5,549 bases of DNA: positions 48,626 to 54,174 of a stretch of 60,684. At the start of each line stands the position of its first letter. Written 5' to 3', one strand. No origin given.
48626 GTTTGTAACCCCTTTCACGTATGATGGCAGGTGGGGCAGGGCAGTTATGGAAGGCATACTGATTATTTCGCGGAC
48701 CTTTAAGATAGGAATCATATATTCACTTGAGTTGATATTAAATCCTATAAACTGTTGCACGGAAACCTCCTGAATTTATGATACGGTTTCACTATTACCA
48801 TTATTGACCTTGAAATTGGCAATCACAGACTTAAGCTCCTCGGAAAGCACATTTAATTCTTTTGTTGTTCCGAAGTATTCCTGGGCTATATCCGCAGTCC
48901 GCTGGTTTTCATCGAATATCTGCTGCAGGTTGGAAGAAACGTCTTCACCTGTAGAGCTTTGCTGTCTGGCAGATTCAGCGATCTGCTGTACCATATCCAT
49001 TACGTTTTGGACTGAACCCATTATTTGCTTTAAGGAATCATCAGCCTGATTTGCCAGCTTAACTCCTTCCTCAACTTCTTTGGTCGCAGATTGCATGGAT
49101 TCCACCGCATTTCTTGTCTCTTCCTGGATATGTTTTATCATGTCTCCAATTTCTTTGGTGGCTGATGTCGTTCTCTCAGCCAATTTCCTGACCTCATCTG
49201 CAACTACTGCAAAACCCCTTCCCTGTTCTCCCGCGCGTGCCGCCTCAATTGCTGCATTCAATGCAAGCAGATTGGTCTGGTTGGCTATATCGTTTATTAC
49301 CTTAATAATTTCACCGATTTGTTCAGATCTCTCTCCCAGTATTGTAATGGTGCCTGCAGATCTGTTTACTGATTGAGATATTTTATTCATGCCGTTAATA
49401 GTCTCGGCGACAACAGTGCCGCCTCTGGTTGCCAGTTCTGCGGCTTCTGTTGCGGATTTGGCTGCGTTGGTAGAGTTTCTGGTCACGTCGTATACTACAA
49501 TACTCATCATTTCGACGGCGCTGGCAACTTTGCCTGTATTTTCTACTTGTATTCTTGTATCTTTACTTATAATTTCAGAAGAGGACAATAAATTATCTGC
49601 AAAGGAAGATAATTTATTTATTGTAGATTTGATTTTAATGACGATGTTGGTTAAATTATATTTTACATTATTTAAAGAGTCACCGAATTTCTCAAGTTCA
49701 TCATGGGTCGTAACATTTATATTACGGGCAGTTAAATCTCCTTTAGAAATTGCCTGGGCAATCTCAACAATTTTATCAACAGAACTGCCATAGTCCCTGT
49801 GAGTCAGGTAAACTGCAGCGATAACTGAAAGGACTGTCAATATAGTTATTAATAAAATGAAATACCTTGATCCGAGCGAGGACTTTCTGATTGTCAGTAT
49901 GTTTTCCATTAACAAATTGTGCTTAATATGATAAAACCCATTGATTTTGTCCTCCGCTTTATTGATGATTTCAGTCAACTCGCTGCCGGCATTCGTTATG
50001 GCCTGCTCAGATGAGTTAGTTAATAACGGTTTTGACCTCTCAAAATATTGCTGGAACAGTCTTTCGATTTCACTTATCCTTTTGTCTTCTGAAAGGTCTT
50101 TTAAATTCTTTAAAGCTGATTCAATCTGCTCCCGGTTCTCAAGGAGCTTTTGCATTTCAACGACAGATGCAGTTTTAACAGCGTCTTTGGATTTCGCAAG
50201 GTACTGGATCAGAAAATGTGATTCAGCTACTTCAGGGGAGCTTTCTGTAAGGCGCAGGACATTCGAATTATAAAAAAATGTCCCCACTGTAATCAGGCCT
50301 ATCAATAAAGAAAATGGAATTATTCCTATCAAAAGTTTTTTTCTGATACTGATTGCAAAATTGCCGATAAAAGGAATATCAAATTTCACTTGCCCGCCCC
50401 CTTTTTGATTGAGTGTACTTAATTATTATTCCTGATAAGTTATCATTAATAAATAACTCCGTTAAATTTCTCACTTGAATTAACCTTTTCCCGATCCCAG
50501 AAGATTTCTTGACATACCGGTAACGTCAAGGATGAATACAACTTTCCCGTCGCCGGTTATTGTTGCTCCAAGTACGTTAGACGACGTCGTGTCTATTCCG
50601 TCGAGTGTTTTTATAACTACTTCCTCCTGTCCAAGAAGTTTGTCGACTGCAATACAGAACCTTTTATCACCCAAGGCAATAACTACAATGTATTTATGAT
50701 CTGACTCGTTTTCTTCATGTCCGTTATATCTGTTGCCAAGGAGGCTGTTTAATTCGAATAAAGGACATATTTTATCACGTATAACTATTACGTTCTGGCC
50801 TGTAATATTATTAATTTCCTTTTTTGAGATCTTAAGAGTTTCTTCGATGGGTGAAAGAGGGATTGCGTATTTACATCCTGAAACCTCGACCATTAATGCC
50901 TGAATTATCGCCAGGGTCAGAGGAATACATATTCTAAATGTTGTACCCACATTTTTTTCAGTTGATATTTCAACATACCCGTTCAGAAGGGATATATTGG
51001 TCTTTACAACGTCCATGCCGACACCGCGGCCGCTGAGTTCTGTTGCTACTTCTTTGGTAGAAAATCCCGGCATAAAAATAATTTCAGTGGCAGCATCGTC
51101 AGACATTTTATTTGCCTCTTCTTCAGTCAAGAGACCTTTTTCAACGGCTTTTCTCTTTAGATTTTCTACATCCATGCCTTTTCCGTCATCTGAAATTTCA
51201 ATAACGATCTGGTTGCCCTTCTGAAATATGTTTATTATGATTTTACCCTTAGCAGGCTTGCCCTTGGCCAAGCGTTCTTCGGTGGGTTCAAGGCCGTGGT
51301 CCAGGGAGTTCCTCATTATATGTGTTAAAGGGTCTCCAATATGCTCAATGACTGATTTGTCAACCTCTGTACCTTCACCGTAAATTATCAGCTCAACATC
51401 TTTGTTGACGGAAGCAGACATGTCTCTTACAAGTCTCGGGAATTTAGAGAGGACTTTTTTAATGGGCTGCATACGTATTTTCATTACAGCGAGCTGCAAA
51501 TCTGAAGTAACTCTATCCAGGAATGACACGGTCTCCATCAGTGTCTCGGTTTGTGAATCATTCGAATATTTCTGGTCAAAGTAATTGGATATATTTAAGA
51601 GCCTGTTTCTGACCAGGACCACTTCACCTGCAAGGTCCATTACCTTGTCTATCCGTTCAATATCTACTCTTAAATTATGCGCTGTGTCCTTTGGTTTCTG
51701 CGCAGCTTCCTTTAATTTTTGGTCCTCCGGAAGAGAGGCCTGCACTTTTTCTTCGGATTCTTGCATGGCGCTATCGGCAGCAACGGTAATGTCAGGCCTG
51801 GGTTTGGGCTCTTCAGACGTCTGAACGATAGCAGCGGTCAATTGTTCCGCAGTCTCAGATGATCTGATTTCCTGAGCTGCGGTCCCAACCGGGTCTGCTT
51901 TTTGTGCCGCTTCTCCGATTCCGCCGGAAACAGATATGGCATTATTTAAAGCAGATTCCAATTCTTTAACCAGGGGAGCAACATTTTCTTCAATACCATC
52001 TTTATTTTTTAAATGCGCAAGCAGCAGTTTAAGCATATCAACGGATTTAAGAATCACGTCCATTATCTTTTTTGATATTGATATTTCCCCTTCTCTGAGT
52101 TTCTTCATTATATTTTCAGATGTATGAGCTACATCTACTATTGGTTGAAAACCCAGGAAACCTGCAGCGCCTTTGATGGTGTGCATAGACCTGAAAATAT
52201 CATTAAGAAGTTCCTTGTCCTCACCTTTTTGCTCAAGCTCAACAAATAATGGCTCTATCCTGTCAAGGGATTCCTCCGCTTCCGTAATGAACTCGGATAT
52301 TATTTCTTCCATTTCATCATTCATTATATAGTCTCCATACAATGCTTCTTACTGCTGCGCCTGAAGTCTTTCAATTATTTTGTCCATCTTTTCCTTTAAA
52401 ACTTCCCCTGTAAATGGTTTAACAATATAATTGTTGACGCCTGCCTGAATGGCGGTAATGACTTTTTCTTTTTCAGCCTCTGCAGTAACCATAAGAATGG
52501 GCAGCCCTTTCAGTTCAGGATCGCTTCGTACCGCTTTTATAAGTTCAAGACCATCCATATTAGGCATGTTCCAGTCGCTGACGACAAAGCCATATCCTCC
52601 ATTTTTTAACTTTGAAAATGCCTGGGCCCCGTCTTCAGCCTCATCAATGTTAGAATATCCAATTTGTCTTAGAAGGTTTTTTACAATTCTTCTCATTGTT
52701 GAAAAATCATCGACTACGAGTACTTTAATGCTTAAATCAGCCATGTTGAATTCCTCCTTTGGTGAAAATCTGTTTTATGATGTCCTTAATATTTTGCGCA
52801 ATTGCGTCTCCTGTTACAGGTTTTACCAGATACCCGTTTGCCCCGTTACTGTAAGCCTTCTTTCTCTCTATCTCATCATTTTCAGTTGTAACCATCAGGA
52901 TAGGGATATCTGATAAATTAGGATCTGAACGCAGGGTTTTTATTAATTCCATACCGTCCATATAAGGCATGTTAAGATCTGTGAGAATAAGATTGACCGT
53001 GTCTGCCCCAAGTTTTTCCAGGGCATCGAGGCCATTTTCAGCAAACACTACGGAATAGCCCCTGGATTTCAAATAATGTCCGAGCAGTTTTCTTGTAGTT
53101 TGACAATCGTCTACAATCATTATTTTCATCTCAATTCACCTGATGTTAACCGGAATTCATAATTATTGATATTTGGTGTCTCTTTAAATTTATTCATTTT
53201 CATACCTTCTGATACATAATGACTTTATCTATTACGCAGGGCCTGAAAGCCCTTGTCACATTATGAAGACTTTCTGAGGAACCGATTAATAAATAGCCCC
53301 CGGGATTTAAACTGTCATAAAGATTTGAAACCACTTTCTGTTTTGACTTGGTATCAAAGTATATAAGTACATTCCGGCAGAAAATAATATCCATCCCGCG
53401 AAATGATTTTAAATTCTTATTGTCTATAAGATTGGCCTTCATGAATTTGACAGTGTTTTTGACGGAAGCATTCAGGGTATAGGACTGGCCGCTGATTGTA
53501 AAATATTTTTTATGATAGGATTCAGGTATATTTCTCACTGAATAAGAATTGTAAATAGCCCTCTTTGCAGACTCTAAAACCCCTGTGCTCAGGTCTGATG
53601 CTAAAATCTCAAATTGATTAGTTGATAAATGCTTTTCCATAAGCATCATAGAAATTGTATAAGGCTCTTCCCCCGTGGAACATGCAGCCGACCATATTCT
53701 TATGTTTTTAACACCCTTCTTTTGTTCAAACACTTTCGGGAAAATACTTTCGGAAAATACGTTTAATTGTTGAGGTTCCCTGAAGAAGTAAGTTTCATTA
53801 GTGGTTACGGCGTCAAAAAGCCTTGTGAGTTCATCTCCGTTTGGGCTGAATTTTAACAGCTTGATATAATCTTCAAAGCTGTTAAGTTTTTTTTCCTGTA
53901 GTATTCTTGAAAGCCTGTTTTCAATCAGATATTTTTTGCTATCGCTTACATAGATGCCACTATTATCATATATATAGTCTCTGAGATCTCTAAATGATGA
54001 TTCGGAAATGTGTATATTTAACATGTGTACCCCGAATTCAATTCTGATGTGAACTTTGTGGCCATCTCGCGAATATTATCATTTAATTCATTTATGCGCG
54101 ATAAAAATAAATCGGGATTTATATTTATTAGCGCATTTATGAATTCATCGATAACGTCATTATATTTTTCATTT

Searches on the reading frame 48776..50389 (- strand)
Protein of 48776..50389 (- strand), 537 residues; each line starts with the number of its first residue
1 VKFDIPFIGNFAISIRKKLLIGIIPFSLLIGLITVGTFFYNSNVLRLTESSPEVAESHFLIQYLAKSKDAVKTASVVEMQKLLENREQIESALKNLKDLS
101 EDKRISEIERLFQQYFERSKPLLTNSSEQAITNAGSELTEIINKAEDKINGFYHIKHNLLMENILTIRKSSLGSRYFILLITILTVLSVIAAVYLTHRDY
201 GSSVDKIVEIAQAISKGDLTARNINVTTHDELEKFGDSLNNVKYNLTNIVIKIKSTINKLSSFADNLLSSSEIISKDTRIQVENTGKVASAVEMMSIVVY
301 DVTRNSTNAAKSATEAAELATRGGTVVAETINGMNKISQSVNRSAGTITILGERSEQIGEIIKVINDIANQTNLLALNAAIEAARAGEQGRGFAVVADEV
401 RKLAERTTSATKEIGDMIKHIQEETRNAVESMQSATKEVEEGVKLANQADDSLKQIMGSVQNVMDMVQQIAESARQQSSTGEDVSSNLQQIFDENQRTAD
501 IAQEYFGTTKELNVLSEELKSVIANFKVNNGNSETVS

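Call 3: search_protein_families(library=pfam, proteins=[window:48776-50389:-], max_evalue=0.01)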
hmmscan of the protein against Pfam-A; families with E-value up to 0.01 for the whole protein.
window:48776-50389:- (537 aa): 3 families
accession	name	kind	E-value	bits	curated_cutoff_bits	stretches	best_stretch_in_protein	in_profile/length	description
PF00015.26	MCPsignal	-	8.5e-54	182.4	34.6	1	311-491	2-168/172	Methyl-accepting chemotaxis protein (MCP) signalling domain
PF00672.30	HAMP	-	0.00091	20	25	1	204-240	10-45/53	HAMP domain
PF04740.18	LXG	-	0.0031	17.9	26.5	1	391-483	106-198/202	LXG domain of WXG superfamily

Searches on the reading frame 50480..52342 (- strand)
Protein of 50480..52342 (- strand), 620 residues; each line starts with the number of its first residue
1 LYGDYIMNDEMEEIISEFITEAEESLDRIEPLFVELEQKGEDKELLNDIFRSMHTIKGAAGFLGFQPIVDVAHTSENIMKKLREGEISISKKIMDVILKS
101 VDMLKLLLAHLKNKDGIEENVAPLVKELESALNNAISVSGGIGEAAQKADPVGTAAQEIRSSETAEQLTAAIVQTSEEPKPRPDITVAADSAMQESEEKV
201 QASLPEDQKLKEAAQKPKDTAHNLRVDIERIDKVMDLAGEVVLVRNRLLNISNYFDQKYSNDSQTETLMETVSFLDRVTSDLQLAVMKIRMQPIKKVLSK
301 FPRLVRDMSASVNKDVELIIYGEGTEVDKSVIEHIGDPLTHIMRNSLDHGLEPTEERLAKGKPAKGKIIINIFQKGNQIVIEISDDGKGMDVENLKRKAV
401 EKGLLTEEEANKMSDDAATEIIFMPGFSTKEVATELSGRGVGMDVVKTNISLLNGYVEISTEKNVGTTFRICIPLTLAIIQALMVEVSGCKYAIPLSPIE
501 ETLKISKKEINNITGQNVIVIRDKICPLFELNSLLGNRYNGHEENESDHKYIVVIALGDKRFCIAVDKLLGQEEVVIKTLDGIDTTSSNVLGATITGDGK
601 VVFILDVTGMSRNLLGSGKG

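Call 3: search_protein_families(library=pfam, proteins=[window:50480-52342:-], max_evalue=0.01)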
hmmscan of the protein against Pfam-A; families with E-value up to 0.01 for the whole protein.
window:50480-52342:- (620 aa): 4 families
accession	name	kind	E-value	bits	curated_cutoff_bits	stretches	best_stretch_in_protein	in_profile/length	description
PF01584.24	CheW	-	6.4e-24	84.6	23.5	1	481-610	1-133/138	CheW-like domain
PF02518.31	HATPase_c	-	1.1e-16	61.6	26.4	1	337-476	4-110/111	Histidine kinase-, DNA gyrase B-, and HSP90-like ATPase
PF02895.20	H-kinase_dim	-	2.3e-16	60.4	23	1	224-289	4-68/68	Signal transducing histidine kinase, homodimeric domain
PF01627.28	Hpt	-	2.4e-15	57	24.6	1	13-104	1-74/84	Hpt domain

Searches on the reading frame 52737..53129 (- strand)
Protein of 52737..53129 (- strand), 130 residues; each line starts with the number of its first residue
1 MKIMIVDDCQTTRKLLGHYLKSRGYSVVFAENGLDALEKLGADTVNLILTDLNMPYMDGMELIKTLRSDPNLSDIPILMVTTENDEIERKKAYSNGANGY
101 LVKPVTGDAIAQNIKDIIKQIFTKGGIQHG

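Call 17: search_protein_families(library=pfam, proteins=[window:52737-53129:-], max_evalue=0.001)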
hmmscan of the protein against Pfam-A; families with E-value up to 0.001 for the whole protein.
window:52737-53129:- (130 aa): 1 family
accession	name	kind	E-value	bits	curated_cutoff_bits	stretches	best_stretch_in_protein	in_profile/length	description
PF00072.30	Response_reg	-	2.7e-29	102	30.2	1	3-114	1-110/111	Response regulator receiver domain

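Call 54: search_solved_structures(query=window:52737-53129:-, max_evalue=1e-10, show_alignments=1)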
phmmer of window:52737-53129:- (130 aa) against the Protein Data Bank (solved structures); distinct sequences matched with E-value up to 1e-10: 131 (the best 60 are shown).
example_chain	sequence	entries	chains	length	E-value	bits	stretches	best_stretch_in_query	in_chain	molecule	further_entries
1udr_A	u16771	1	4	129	8.2e-26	93.6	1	1-120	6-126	CHEY PROTEIN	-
3olw_A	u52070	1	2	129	2.7e-25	91.9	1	1-120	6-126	Chemotaxis protein CheY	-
2che_A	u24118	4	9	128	6.8e-25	90.6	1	1-120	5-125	CHEY | Chemotaxis protein cheY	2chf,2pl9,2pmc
2fka_A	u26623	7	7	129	7e-25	90.6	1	1-120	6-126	Chemotaxis protein cheY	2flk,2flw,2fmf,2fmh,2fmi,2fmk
3olx_A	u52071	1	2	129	9.8e-25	90.1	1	1-120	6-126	Chemotaxis protein CheY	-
1d4z_A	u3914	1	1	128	1.3e-24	89.7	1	1-120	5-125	CHEMOTAXIS PROTEIN CHEY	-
2chy_A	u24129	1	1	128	1.3e-24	89.7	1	1-120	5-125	CHEY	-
1a0o_A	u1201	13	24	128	1.3e-24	89.7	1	1-120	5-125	CHEY | CHEMOTAXIS CHEY PROTEIN | CHEMOTAXIS PROTEIN CHEY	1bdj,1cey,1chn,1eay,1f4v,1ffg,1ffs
1djm_A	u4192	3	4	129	1.4e-24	89.6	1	1-120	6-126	CHEMOTAXIS PROTEIN Y | Chemotaxis protein cheY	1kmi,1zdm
1cye_A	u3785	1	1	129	1.4e-24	89.6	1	1-120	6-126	CHEY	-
3olv_A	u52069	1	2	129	1.4e-24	89.6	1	1-120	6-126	Chemotaxis protein CheY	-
3oly_A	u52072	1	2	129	1.9e-24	89.2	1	1-120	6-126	Chemotaxis protein CheY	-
1ymu_A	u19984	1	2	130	1.9e-24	89.2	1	1-120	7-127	CHEY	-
6tg7_A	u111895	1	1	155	2.5e-24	88.8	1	1-120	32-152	Chemotaxis protein CheY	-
3myy_A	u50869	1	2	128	2.6e-24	88.8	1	1-120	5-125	Chemotaxis protein cheY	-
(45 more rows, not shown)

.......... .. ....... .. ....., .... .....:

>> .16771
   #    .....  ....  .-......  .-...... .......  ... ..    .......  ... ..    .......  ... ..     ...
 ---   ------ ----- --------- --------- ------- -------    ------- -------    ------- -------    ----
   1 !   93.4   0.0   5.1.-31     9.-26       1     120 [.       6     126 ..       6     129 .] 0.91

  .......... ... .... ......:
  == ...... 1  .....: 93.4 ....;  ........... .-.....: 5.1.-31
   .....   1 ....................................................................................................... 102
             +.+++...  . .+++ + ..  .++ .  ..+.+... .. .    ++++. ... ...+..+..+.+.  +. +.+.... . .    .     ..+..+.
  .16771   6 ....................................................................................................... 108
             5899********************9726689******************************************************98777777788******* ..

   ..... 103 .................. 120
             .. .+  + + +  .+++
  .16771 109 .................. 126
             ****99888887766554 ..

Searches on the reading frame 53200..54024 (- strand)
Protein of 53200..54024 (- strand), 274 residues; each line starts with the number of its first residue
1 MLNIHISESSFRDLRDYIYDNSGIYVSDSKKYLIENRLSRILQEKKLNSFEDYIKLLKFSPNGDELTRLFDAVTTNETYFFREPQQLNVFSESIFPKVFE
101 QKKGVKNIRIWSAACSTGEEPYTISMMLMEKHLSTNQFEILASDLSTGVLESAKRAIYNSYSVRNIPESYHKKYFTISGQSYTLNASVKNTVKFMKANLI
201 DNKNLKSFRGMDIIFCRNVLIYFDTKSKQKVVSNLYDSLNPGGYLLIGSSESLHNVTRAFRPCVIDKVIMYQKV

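Call 17: search_protein_families(library=pfam, proteins=[window:53200-54024:-], max_evalue=0.001)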
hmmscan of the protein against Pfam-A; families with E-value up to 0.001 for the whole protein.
window:53200-54024:- (274 aa): 6 families
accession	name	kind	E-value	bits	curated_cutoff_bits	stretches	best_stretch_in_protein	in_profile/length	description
PF01739.24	CheR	-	7.2e-60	202.2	27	1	76-266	1-192/195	CheR methyltransferase, SAM binding domain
PF03705.20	CheR_N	-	1.3e-14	54.1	27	1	11-58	3-50/53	CheR methyltransferase, all-alpha domain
PF08242.18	Methyltransf_12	-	4.4e-06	27.8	30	1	189-245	45-98/98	Methyltransferase domain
PF13649.12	Methyltransf_25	-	7.7e-05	23.7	27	0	191-243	47-97/97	Methyltransferase domain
PF08241.18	Methyltransf_11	-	0.00047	21.2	21.2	0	192-247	44-95/95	Methyltransferase domain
PF03848.20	TehB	-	0.00074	19.4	20.4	0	189-256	74-141/193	Tellurite resistance protein TehB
